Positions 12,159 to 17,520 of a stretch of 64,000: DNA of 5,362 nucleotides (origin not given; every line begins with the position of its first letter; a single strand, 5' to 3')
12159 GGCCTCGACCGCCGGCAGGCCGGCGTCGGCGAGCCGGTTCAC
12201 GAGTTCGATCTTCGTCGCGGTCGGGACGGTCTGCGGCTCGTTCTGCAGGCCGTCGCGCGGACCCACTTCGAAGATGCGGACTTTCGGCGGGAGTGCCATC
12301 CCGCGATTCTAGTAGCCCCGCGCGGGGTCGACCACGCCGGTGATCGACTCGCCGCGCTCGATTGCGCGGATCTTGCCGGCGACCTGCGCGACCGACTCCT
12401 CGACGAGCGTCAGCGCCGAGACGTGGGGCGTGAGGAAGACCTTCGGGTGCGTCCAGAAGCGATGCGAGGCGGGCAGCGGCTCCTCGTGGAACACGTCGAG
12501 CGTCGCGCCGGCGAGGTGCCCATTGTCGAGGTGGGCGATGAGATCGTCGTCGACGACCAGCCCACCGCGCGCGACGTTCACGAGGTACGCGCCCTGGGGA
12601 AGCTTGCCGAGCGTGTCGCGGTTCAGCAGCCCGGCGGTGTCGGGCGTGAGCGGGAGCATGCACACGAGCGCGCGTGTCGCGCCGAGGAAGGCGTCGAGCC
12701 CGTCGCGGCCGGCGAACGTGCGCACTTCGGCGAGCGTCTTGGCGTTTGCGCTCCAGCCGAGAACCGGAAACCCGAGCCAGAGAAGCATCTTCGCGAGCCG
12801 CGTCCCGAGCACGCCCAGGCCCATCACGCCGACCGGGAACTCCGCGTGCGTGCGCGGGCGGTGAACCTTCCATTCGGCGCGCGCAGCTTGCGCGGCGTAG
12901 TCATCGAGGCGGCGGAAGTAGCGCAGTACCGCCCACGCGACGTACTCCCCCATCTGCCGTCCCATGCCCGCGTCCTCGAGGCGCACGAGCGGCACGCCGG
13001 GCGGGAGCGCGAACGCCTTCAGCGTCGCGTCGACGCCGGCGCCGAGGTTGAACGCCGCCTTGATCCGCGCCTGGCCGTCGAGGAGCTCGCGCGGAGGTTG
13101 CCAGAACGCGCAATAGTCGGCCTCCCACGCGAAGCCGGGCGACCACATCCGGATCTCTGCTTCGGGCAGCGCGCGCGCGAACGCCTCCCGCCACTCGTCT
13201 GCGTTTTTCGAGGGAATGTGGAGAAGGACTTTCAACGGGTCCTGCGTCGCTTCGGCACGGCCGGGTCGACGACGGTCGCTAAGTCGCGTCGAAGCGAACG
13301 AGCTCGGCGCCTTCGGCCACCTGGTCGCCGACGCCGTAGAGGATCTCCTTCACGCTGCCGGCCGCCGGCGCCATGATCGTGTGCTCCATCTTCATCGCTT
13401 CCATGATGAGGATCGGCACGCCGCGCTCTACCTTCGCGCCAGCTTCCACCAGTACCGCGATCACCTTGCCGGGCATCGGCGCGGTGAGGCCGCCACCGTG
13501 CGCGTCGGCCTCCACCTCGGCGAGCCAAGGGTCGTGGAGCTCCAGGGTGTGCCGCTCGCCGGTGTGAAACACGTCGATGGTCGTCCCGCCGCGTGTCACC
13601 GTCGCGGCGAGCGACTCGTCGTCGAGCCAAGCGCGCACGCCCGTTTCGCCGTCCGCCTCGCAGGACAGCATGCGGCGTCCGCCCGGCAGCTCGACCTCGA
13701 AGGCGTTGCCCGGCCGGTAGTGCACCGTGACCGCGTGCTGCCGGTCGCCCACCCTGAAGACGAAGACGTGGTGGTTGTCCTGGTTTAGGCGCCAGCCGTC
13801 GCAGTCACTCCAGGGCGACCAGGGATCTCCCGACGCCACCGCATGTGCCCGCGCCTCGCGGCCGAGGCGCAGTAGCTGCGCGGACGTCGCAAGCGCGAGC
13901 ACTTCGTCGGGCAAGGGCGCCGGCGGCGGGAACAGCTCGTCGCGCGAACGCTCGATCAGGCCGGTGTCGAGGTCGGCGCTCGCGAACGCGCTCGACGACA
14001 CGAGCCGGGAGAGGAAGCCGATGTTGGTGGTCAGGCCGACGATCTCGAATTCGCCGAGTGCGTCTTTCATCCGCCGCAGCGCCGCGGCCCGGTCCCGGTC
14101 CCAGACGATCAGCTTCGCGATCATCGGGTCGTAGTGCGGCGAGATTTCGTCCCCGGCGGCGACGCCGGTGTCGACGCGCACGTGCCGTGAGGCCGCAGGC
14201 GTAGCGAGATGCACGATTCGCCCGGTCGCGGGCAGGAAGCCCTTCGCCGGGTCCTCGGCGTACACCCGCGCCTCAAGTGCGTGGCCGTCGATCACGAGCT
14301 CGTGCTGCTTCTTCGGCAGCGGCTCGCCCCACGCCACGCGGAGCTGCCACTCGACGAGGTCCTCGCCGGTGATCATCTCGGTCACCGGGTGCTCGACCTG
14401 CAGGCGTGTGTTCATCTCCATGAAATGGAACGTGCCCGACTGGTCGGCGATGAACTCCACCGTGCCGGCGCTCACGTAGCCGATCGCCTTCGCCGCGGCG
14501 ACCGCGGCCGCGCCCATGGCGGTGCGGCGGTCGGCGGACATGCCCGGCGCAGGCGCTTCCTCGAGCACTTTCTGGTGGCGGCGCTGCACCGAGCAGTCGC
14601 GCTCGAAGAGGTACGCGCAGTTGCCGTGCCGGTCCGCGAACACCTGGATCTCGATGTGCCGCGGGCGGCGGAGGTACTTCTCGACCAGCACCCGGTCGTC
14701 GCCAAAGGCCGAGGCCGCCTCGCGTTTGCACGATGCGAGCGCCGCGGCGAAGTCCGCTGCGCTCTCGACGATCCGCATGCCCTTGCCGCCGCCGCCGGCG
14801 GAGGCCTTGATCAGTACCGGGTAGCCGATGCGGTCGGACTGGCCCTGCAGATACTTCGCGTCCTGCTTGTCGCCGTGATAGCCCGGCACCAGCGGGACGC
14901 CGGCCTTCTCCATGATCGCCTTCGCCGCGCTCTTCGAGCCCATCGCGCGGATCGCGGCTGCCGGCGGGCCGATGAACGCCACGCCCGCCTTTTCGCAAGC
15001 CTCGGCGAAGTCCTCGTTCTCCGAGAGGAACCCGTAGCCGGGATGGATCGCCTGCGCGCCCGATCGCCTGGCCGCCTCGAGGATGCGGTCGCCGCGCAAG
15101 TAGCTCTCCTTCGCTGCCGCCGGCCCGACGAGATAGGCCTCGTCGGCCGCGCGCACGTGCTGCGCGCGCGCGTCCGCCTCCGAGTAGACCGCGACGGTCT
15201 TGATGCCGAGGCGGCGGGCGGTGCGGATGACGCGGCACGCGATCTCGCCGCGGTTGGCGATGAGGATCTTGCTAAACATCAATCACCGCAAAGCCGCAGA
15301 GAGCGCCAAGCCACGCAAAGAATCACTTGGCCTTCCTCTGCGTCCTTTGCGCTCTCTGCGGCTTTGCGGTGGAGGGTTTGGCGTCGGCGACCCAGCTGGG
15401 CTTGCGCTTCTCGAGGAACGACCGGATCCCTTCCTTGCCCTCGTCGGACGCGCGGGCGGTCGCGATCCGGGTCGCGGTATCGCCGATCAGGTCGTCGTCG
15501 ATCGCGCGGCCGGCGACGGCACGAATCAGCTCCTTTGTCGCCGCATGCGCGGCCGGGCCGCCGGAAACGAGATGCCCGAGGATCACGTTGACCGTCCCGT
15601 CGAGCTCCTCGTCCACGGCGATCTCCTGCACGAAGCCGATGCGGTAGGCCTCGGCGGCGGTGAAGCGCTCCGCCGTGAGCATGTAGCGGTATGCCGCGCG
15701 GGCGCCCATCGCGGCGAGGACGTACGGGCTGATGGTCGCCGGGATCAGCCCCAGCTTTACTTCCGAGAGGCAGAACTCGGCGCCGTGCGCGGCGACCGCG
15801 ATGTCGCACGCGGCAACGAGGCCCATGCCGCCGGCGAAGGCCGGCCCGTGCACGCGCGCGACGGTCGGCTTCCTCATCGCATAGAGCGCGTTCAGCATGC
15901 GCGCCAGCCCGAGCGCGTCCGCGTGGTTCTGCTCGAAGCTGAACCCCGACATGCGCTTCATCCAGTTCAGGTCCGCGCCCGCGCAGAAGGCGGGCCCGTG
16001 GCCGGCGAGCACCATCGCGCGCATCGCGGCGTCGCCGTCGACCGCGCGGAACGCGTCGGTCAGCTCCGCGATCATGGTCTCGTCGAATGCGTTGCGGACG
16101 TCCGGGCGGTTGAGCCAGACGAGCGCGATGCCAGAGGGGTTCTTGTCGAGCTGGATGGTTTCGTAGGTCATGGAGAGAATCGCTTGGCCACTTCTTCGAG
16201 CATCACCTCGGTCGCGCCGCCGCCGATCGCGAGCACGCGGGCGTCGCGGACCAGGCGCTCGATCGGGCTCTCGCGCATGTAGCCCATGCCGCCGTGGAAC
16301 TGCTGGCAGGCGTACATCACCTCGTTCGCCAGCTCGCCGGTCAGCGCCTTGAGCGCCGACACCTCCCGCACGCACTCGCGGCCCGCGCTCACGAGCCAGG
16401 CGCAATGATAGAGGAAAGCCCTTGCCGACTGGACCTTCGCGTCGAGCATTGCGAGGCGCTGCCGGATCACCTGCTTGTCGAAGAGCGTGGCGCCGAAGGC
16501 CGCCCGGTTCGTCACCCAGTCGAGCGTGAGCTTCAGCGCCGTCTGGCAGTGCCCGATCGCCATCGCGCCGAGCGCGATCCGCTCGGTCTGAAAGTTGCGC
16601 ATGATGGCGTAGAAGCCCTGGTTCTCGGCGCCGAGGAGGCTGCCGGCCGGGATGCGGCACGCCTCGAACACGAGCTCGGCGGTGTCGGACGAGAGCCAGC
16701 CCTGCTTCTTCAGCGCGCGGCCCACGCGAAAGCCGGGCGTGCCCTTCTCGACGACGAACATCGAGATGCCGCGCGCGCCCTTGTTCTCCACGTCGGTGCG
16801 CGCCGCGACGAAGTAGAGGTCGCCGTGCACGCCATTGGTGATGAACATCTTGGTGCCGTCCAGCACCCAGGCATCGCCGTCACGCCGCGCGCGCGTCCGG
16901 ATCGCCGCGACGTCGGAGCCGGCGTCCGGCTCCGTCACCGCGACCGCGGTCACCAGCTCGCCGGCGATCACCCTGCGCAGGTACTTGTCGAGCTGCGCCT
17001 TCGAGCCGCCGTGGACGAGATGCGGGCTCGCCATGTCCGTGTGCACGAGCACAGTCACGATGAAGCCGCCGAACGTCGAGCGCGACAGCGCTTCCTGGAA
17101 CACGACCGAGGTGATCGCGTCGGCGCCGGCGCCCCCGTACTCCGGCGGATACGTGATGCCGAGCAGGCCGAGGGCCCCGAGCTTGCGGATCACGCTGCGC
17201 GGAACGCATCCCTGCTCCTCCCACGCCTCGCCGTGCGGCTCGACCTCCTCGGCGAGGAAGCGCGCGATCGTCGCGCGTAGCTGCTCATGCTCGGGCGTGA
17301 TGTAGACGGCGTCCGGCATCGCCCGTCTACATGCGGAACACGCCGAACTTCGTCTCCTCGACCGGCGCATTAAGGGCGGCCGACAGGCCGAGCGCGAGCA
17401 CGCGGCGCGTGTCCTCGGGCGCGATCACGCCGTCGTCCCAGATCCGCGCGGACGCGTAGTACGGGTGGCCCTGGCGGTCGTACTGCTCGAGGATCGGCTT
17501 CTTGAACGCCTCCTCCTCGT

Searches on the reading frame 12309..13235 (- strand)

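Call 83: search_protein_families(library=pfam, max_evalue=0.00001, proteins=[window:12309-13235:-])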
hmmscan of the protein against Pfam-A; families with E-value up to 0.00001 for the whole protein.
window:12309-13235:- (308 aa): 1 family
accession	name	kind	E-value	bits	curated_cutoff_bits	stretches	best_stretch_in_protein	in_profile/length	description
PF02826.25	2-Hacid_dh_C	-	1.9e-44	151.6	25.1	1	102-273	3-178/178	D-isomer specific 2-hydroxyacid dehydrogenase, NAD binding domain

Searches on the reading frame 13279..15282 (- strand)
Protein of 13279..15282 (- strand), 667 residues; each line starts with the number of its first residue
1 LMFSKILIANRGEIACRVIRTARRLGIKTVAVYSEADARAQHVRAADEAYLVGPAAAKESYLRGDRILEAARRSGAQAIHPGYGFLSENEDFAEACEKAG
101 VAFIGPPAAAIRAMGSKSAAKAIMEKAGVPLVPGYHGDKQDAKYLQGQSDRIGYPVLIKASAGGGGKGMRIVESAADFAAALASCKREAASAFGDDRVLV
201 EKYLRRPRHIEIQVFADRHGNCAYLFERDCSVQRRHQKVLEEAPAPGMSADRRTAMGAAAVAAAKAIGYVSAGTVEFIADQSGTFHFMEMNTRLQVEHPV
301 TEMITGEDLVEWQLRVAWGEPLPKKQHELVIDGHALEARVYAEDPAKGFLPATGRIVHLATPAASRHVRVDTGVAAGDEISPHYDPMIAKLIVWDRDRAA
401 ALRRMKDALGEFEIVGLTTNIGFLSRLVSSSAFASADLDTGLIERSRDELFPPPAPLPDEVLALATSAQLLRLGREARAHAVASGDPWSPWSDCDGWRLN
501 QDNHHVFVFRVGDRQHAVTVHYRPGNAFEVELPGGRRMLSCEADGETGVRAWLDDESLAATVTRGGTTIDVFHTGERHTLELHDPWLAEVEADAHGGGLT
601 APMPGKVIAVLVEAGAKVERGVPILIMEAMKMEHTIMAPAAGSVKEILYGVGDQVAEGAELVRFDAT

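Call 83: search_protein_families(library=pfam, max_evalue=0.00001, proteins=[window:13279-15282:-])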
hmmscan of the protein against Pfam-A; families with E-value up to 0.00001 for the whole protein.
window:13279-15282:- (667 aa): 7 families
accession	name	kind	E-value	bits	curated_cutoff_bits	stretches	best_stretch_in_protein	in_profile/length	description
PF02786.22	CPSase_L_D2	-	6.3e-75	251.7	19.8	1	117-324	2-210/211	Carbamoyl-phosphate synthase L chain, ATP binding domain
PF00289.28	Biotin_carb_N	-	8.5e-48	161.8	25.5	1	2-111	1-110/110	Biotin carboxylase, N-terminal domain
PF02785.25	Biotin_carb_C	-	7.5e-38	129.4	32.4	1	337-444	1-107/108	Biotin carboxylase C-terminal domain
PF00364.28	Biotin_lipoyl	-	5.9e-17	61.7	22.1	1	599-663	3-72/73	Biotin-requiring enzyme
PF21139.3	BT_MCC_alpha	-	3.3e-15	56.9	31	1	458-585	1-118/118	Methylcrotonyl-CoA carboxylase, alpha-subunit, BT domain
PF07478.18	Dala_Dala_lig_C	-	2e-08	34.5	24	1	141-292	24-174/204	D-ala D-ala ligase C-terminus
PF02222.28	ATP-grasp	-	1.3e-07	31.9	27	1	125-293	4-162/179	ATP-grasp domain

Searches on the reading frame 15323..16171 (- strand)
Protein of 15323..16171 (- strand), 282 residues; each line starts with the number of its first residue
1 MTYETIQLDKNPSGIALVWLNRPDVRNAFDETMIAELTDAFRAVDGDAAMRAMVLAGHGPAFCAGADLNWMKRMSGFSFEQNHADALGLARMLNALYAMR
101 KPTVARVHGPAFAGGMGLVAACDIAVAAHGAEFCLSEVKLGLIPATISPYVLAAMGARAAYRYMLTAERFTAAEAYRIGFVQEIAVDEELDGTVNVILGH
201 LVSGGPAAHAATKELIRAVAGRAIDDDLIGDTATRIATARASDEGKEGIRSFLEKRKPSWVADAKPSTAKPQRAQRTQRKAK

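Call 83: search_protein_families(library=pfam, max_evalue=0.00001, proteins=[window:15323-16171:-])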
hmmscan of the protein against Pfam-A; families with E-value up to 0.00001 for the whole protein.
window:15323-16171:- (282 aa): 2 families
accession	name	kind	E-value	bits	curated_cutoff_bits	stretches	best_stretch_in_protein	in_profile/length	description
PF00378.25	ECH_1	-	4.1e-52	177.5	27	1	12-260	3-248/251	Enoyl-CoA hydratase/isomerase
PF16113.10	ECH_2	-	1.2e-27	97.7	27.2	1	16-191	2-178/335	Enoyl-CoA hydratase/isomerase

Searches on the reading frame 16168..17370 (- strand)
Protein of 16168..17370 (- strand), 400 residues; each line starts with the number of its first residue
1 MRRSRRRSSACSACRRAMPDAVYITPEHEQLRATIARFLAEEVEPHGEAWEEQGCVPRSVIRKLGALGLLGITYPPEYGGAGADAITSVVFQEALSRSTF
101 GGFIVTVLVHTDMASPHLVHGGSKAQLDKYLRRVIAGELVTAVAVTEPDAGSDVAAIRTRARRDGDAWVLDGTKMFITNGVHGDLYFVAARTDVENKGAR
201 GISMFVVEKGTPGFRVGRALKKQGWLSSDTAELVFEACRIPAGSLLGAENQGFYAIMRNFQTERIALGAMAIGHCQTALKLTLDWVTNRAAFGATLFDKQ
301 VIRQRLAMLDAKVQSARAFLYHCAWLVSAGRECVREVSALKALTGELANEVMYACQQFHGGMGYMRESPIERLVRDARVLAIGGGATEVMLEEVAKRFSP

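Call 83: search_protein_families(library=pfam, max_evalue=0.00001, proteins=[window:16168-17370:-])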
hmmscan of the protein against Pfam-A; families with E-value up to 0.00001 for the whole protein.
window:16168-17370:- (400 aa): 5 families
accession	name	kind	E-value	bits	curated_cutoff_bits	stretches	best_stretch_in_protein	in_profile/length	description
PF00441.29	Acyl-CoA_dh_1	-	1.7e-43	148.8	22.4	1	250-397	1-148/150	Acyl-CoA dehydrogenase, C-terminal domain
PF02771.21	Acyl-CoA_dh_N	-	1e-30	106.9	22.9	1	25-138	1-113/113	Acyl-CoA dehydrogenase, N-terminal domain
PF02770.24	Acyl-CoA_dh_M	-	9.4e-25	87.1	33.3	1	142-238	1-97/97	Acyl-CoA dehydrogenase, middle domain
PF08028.16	Acyl-CoA_dh_2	-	3.1e-15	57.1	22.7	1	266-381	2-127/134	Acyl-CoA dehydrogenase, C-terminal domain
PF22924.1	ACOX_C_alpha1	-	2.4e-06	27.9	27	1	332-396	102-166/169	Acyl-CoA oxidase, C-alpha1 domain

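Call 89: search_protein_families(library=ncbifam, max_evalue=0.01, proteins=[window:16168-17370:-])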
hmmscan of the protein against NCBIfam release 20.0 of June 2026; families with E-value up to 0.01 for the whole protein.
window:16168-17370:- (400 aa): 22 families
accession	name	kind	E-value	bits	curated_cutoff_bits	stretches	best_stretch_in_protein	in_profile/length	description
NF042972.1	AcrlCoAredClosAcrC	equivalog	2.7e-89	299.5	640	1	24-390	5-368/378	acryloyl-CoA reductase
NF043006.1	CyhCrbnylCoADH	equivalog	7.4e-72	242.4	650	1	30-389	10-366/380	cyclohexane-1-carbonyl-CoA dehydrogenase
NF058590.1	AcCoDHFadEBacil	equivalog_domain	2.1e-63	214.8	600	1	24-389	21-401/586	acyl-CoA dehydrogenase FadE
NF045652.1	ProlPCPDhRedW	equivalog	3.1e-63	213.9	650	1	26-396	2-371/376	L-prolyl-[peptidyl-carrier protein] dehydrogenase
NF042439.1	SulpropCoADesulf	equivalog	1.5e-61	208.3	600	1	36-397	4-369/379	3-sulfinopropanoyl-CoA desulfinase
NF008997.0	PRK12341.1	equivalog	6.1e-60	203.3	537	1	24-392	5-370/382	acyl-CoA dehydrogenase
TIGR03207.1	cyc_hxne_CoA_dh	equivalog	1e-59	202.2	575.35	1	26-395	3-368/372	cyclohexanecarboxyl-CoA dehydrogenase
NF045552.1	GlutCoADH_Des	equivalog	2.5e-58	198.1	470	1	25-389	6-370/387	glutaryl-CoA dehydrogenase Acd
NF053553.1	prodigi_MBC_PigA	equivalog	6.6e-54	183.5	500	1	25-397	6-378/381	prodigiosin MBC biosynthesis dehydrogenase PigA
NF002885.1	PRK03354.1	equivalog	1.1e-40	139.8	540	1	43-396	25-371/378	crotonobetainyl-CoA dehydrogenase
NF037942.1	ac_ACP_DH_MbtN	equivalog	7.9e-37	126.9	700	1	29-399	3-366/376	mycobactin biosynthesis acyl-ACP dehydrogenase MbtN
TIGR03203.1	pimD_small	equivalog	2.4e-34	119.1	652.7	1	50-381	32-359/378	pimeloyl-CoA dehydrogenase small subunit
NF052270.1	Staph_DH_FadE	equivalog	2.9e-34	118.5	600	1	75-388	71-383/400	acyl-CoA dehydrogenase FadE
NF049984.1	Rv1679_FadE16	equivalog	1.9e-27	96.5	600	1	46-382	15-349/371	Rv1679 family acyl-CoA dehydrogenase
TIGR03204.1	pimC_large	equivalog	5.1e-26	91.5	623.85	1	71-313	56-291/395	pimeloyl-CoA dehydrogenase large subunit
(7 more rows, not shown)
